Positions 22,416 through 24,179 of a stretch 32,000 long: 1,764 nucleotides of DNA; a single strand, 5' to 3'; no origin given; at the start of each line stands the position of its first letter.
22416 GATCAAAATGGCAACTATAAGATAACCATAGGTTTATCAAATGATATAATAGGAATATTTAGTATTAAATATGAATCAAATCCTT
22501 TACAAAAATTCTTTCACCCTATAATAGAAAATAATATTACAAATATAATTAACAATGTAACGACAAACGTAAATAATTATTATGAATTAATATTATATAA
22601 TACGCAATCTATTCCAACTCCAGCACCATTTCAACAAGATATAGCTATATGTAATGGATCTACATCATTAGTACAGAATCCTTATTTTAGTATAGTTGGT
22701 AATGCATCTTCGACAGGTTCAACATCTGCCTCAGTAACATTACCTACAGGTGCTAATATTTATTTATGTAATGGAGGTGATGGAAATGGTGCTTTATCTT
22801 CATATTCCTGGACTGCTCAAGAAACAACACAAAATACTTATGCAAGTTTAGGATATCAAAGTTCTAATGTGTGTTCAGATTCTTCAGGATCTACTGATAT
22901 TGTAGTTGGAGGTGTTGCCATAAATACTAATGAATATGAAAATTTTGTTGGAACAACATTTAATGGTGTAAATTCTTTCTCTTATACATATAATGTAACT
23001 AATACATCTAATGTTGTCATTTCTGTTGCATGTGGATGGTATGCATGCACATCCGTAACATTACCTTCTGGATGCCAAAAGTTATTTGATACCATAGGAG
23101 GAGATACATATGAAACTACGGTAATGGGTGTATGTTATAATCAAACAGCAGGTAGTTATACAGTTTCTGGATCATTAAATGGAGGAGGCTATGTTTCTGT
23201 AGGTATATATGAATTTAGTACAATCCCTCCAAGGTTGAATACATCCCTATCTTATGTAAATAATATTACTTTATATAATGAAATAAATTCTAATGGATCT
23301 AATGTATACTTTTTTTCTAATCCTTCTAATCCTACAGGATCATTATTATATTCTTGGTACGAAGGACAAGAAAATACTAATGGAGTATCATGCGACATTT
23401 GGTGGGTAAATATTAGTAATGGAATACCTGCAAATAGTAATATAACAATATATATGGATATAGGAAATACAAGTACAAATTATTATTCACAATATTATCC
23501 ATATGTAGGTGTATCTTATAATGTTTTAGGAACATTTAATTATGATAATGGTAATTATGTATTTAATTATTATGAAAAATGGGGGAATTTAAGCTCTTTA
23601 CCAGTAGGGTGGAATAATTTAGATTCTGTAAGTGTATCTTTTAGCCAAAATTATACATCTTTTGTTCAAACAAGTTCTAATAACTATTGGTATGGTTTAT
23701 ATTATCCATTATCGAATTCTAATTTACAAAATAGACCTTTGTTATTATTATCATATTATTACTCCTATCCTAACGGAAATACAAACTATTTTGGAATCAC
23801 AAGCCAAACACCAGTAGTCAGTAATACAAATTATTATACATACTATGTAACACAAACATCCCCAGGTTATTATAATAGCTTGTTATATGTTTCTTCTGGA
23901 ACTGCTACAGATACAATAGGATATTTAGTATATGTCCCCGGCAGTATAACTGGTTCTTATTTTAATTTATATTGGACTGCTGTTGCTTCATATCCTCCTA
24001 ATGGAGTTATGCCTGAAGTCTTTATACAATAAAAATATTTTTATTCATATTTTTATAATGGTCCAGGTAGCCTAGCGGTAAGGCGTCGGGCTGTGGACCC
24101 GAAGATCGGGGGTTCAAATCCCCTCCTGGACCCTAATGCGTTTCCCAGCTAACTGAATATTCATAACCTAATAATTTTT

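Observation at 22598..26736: Perfect 1,416-bp direct repeat puts the same 472-aa extracellular module into two neighbouring surface-protein genes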

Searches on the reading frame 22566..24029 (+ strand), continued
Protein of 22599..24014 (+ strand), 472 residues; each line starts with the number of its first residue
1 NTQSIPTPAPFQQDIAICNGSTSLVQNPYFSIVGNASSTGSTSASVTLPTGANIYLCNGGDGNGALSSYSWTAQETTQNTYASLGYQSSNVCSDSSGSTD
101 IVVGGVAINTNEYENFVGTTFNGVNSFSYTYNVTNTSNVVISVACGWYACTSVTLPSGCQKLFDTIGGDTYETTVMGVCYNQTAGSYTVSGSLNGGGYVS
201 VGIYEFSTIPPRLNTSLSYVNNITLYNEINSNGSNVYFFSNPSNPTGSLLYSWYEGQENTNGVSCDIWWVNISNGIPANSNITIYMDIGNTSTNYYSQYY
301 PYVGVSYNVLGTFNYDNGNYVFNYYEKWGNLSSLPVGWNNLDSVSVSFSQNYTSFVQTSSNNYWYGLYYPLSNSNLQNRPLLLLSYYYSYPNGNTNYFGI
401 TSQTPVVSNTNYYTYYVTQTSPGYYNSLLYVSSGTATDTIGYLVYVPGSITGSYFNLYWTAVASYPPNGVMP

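Call 56: find_encoding_contigs(protein=P0006, flank=10000, max_places=2)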
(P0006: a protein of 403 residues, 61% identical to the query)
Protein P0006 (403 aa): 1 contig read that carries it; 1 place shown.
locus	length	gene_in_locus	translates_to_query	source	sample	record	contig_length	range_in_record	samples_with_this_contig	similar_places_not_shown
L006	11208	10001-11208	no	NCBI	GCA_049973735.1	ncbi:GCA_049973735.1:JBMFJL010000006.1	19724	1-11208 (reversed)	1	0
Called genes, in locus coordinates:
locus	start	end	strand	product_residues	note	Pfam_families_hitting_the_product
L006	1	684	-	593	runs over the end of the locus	PF01943:Polysacc_synt (weak)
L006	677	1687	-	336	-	PF00953:Glycos_transf_4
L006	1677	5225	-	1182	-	-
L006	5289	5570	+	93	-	PF01200:Ribosomal_S28e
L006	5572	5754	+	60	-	PF01246:Ribosomal_L24e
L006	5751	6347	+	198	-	PF00334:NDK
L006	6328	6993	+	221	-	-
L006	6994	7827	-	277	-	PF00482:T2SSF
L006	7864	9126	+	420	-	PF00482:T2SSF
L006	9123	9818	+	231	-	-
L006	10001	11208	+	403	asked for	?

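Call 57: find_encoding_contigs(protein=P0007, flank=3000, max_places=2)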
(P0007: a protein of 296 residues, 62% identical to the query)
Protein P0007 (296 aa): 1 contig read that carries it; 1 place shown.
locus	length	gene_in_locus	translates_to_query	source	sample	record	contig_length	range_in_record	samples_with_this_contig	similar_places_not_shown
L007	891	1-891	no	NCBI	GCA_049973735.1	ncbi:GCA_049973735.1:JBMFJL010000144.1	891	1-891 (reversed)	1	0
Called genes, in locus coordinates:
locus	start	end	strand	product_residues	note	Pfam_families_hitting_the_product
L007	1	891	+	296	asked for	?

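Call 59: find_related_loci(query=A1, collection=metagenome_contigs, flank=6000)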
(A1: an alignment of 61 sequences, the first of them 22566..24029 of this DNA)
Query A1 (488 aa) in metagenome_contigs; peptide patterns used: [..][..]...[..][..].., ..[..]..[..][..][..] (x = any residue, [..] = any of these).
600 stretches matched a pattern (row limit reached: there are more); 341 encode a relative of the query (tblastn E <= 1e-3); the best 80 are kept; 80 distinct loci.
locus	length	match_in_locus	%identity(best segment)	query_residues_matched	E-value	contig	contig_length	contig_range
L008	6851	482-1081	60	6-402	1e-50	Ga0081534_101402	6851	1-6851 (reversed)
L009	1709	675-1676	42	7-487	2e-47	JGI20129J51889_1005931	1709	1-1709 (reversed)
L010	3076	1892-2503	57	5-402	2e-46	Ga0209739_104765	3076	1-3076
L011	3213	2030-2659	56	5-407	2e-45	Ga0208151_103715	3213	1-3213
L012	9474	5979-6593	55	5-402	5e-45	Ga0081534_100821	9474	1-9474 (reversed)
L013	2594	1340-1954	55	5-402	2e-45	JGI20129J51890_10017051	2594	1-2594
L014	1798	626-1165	62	5-373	2e-44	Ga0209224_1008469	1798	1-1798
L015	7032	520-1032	61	5-364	2e-42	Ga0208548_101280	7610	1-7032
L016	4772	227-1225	40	5-488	8e-41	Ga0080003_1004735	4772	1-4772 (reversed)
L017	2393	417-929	58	5-364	2e-40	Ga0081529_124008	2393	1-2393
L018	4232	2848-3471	51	5-407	6e-40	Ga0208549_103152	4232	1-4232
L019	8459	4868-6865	40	4-487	3e-39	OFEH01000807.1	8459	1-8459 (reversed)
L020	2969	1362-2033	49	5-420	9e-40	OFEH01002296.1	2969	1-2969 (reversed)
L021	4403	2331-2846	58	4-364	1e-39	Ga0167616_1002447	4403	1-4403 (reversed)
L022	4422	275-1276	40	5-484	3e-39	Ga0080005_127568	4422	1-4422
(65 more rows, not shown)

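Call 75: search_solved_structures(query=A1, max_evalue=1)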
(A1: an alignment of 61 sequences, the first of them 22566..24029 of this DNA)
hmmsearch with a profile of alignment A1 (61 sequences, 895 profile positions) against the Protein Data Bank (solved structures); distinct sequences matched with E-value up to 1: 0.

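Call 79: search_protein_families(library=ncbifam, proteins=[P0004, P0010, P0014, P0018, P0033], max_evalue=1)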
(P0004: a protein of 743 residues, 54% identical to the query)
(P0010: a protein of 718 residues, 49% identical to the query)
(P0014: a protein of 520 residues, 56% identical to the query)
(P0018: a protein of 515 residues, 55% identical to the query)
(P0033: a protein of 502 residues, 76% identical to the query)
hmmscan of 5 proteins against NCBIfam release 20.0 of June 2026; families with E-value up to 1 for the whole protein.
P0004 (743 aa): 0 families

P0010 (718 aa): 0 families

P0014 (520 aa): 0 families

P0018 (515 aa): 1 family
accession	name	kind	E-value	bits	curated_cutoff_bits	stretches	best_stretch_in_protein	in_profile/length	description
TIGR02519.1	pilus_MshL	equivalog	0.027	13.5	250.2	1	299-365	97-168/290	pilus (MSHA type) biogenesis protein MshL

P0033 (502 aa): 2 families
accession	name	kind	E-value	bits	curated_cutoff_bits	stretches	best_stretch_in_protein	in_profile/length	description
NF046073.1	UpsA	equivalog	1.8e-16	60.5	130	1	1-102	1-92/136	pilin subunit UpsA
TIGR02537.2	arch_flag_Nterm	domain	9.6e-06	25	20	1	2-32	3-33/33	archaellin/type IV pilin N-terminal domain-containing protein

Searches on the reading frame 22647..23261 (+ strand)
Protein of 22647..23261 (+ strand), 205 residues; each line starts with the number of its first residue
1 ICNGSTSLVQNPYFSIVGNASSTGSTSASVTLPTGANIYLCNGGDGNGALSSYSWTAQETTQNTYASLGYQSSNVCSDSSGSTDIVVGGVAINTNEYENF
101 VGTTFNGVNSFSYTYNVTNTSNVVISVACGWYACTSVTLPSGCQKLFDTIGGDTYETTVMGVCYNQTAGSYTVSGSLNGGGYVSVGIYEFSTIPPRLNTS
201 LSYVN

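Call 42: search_protein_families(library=pfam, proteins=[window:22647-23261:+], max_evalue=1)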
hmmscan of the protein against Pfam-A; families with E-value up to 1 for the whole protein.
window:22647-23261:+ (205 aa): 0 families

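Call 46: predict_structure(alignment_id=A3)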
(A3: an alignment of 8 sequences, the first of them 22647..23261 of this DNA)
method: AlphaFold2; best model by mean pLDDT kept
length: 205 residues; sequences in the alignment: 8
mean_pLDDT: 81.6   pTM: 0.82
mean pLDDT of the five models: 81.6, 81.2, 78.5, 75.2, 68.2
residues with pLDDT >= 90: 98; 70-90: 62; 50-70: 24; < 50: 21
segments of 3 or more residues with pLDDT < 50: 1-11, 196-205
pLDDT, mean of each block of 10 residues (from residue 1): 37 61 69 83 88 86 86 88 85 76 95 95 94 96 91 89 93 96 94 55 32
secondary structure, 60 per line:
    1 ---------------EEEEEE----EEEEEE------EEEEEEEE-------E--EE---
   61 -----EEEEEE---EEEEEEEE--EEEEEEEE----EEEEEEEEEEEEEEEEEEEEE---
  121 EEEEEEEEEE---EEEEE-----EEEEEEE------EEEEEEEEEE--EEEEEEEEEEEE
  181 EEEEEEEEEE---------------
elements in order: E16-21 E26-31 E38-45 E66-71 E75-82 E85-92 E97-117 E121-130 E134-138 E144-150 E157-166 E169-190

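Call 49: fold_search(model_id=the predicted structure, library=pdb)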
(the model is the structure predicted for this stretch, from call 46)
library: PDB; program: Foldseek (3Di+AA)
matches with E <= 10: 1027; with E <= 0.001: 0
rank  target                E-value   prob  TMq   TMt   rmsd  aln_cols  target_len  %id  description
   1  5iku                  1.1e-03  0.89  0.27  0.23  19.5       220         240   10  Crystal structure of the Hathewaya histolytica ColG tandem collagen-binding domain s3as3b in the presence of calcium at  (released 2017-03-15)
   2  6q5u_D                5.8e-03  0.33  0.23  0.14  18.0       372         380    7  High resolution electron cryo-microscopy structure of the bacteriophage PR772 (released 2019-06-19)
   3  8hhe_A                8.1e-03  0.38  0.23  0.09  19.9       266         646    9  Crystal structure of Cry5B from Bacillus thuringiensis at 4.5 A resolution (released 2022-12-07)
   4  1jv2_A                9.1e-03  0.13  0.17  0.05  25.8       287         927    6  CRYSTAL STRUCTURE OF THE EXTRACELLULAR SEGMENT OF INTEGRIN ALPHAVBETA3 (released 2001-10-17)
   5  3jqw_A                1.1e-02  0.99  0.29  0.45   5.3       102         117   16  Crystal structure of Clostridium histolyticum colH collagenase collagen-binding domain 3 at 2 Angstrom resolution in p (released 2010-09-29)
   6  5v00_A                1.2e-02  0.72  0.32  0.34   8.8       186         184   11  Structure of HutD from Pseudomonas fluorescens SBW25 (Formate condition) (released 2017-03-15)
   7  8hhe_B                1.2e-02  0.30  0.23  0.09  19.9       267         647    9  Crystal structure of Cry5B from Bacillus thuringiensis at 4.5 A resolution (released 2022-12-07)
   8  5jp2_A                1.3e-02  0.23  0.21  0.18  17.8       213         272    6  Fcho1 Mu homology domain (Danio Rerio) with bound Eps15 peptide (released 2016-06-08)
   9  3win_E                1.5e-02  0.21  0.21  0.12  19.4       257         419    9  Clostridium botulinum Hemagglutinin (released 2013-11-06)
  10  2vme_C                1.5e-02  0.15  0.18  0.16  24.4       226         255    8  Structure of the wild-type discoidin II from Dictyostelium discoideum (released 2008-07-01)
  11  4qaw_D                2.0e-02  0.25  0.22  0.11  18.8       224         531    9  Structure of modular Xyn30D from Paenibacillus barcinonensis (released 2014-10-08)
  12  2bbd_A                2.2e-02  0.35  0.26  0.18  14.8       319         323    6  Crystal Structure of the STIV MCP (released 2005-12-06)
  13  2vvf_A                2.4e-02  0.47  0.30  0.25  12.2       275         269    8  Crystal structure of the major capsid protein P2 from Bacteriophage PM2 (released 2008-09-16)
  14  5fcc_A                2.7e-02  0.60  0.32  0.34   8.8       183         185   12  Structure of HutD from Pseudomonas fluorescens SBW25 (NaCl condition) (released 2017-01-25)
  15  9eva_E                2.7e-02  0.41  0.27  0.12  18.2       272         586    9  3DFlex refinement of the CryoEM structure of DeCLIC nanodisc with 10mM calcium (released 2025-04-09)
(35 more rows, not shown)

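Call 50: fold_search(model_id=the predicted structure, library=viral)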
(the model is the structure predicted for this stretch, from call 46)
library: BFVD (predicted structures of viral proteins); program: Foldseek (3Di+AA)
matches with E <= 10: 1289; with E <= 0.001: 44
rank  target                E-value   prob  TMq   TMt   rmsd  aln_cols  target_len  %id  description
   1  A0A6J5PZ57            1.2e-07  1.00  0.61  0.55   5.5       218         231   20  Uncharacterized protein [uncultured Caudovirales phage]
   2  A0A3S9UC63            4.0e-07  1.00  0.58  0.53   5.0       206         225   16  (no name in the UniProt tables at hand)
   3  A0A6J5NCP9            1.0e-06  1.00  0.59  0.16   5.0       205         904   18  Uncharacterized protein [uncultured Caudovirales phage]
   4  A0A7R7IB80            2.2e-06  1.00  0.59  0.60   5.6       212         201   19  (no name in the UniProt tables at hand)
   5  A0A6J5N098            3.4e-06  1.00  0.60  0.50   5.1       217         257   16  Uncharacterized protein [uncultured Caudovirales phage]
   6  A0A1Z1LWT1            3.6e-06  1.00  0.54  0.21   5.0       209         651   15  Minor tail protein [Mycobacterium phage Zenon]
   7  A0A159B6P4            6.0e-06  1.00  0.55  0.57   5.8       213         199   17  (no name in the UniProt tables at hand)
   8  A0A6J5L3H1            1.3e-05  1.00  0.61  0.55   5.7       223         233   15  Uncharacterized protein [uncultured Caudovirales phage]
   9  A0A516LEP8            2.5e-05  1.00  0.59  0.34   8.2       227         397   14  (no name in the UniProt tables at hand)
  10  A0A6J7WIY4            3.3e-05  1.00  0.62  0.57   4.1       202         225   16  Uncharacterized protein [uncultured Caudovirales phage]
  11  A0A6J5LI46            3.5e-05  1.00  0.59  0.57   7.3       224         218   10  Uncharacterized protein [uncultured Caudovirales phage]
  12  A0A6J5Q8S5            3.7e-05  1.00  0.52  0.52   7.1       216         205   17  Uncharacterized protein [uncultured Caudovirales phage]
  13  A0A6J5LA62            4.1e-05  1.00  0.60  0.51   8.8       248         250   15  Uncharacterized protein [uncultured Caudovirales phage]
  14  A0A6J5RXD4            5.5e-05  1.00  0.57  0.26   5.1       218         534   15  Uncharacterized protein [uncultured Caudovirales phage]
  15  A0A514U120            6.5e-05  1.00  0.34  0.12  14.6       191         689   15  Minor tail protein [Gordonia phage Phendrix]
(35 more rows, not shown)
